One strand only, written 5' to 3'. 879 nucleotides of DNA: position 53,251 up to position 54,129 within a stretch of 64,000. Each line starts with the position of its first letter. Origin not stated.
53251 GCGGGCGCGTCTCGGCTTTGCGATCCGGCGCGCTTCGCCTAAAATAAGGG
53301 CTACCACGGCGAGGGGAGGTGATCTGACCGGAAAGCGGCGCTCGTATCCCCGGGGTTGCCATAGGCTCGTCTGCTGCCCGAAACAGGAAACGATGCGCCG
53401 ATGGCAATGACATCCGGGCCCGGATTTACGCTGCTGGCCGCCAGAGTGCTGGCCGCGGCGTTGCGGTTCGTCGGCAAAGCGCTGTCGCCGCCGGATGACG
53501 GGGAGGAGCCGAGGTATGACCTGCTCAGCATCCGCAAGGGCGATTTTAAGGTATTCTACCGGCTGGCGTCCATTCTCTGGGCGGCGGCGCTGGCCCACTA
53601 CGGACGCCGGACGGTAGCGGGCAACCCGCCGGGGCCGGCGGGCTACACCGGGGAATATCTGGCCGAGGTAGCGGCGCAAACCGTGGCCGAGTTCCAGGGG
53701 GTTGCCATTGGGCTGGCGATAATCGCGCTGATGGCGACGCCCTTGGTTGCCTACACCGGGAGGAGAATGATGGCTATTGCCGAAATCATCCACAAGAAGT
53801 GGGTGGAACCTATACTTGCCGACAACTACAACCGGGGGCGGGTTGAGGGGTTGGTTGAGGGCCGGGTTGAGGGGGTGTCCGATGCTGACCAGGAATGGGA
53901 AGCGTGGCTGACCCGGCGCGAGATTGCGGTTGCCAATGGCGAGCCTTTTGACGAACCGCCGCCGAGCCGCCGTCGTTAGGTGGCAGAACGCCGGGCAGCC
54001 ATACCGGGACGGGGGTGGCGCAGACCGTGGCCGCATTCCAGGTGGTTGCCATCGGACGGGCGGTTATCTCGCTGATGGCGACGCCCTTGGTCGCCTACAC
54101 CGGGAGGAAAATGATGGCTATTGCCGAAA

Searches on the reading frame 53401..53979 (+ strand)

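Call 52: search_protein_families(library=padloc, proteins=[window:53401-53979:+], max_evalue=1)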
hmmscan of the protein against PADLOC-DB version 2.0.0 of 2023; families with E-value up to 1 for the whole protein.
window:53401-53979:+ (192 aa): 1 family
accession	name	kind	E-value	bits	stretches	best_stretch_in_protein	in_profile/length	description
PDLC04067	SduA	-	0.026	11.6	1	132-178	143-189/407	-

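Call 53: search_protein_families(library=phrogs, proteins=[window:53401-53979:+], max_evalue=1)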
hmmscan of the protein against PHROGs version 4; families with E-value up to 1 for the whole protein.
window:53401-53979:+ (192 aa): 2 families
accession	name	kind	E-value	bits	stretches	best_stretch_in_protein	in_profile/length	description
phrog_33068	-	unknown function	0.36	12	1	148-173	30-55/58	-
phrog_18241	-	unknown function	0.56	10.1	1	133-175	144-186/406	-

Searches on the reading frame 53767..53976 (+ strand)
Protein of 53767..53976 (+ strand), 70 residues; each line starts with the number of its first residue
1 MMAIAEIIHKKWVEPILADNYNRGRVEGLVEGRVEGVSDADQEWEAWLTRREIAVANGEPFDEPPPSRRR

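Call 70: search_dna_similar(query=window:53767-53976:+, collection=plasmids, mode=protein, max_evalue=0.01, max_rows=15)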
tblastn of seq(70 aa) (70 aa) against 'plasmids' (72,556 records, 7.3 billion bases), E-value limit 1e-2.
No match.

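Call 71: search_dna_similar(query=window:53767-53976:+, collection=phages, mode=protein, max_evalue=0.01, max_rows=15)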
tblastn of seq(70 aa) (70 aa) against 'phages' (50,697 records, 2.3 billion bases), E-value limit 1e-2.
No match.

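Call 88: find_related_loci(query=A4, collection=metagenome_contigs, flank=2500)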
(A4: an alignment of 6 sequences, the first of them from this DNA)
Query A4 (70 aa) in metagenome_contigs; peptide patterns used: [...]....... (x = any residue, [..] = any of these).
360 stretches matched a pattern; 6 encode a relative of the query (tblastn E <= 1e-3); 6 distinct loci.
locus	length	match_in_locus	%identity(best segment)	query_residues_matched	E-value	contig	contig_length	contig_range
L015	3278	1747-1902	46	16-69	1e-11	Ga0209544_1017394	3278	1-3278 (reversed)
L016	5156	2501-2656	46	16-69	1e-11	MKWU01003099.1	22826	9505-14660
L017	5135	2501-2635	47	23-67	1e-9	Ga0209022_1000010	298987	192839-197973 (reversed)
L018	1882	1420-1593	42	8-66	4e-8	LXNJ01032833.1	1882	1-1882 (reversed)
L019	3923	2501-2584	61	40-67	5e-7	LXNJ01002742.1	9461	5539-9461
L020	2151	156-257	44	33-66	5e-6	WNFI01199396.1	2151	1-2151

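Call 91: find_related_loci(query=A4, collection=viral_contigs, flank=4000)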
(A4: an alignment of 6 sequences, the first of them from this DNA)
Query A4 (70 aa) in viral_contigs; peptide patterns used: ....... (x = any residue, [..] = any of these).
69 stretches matched a pattern, but none encodes a relative of the query by tblastn (E <= 1e-3).
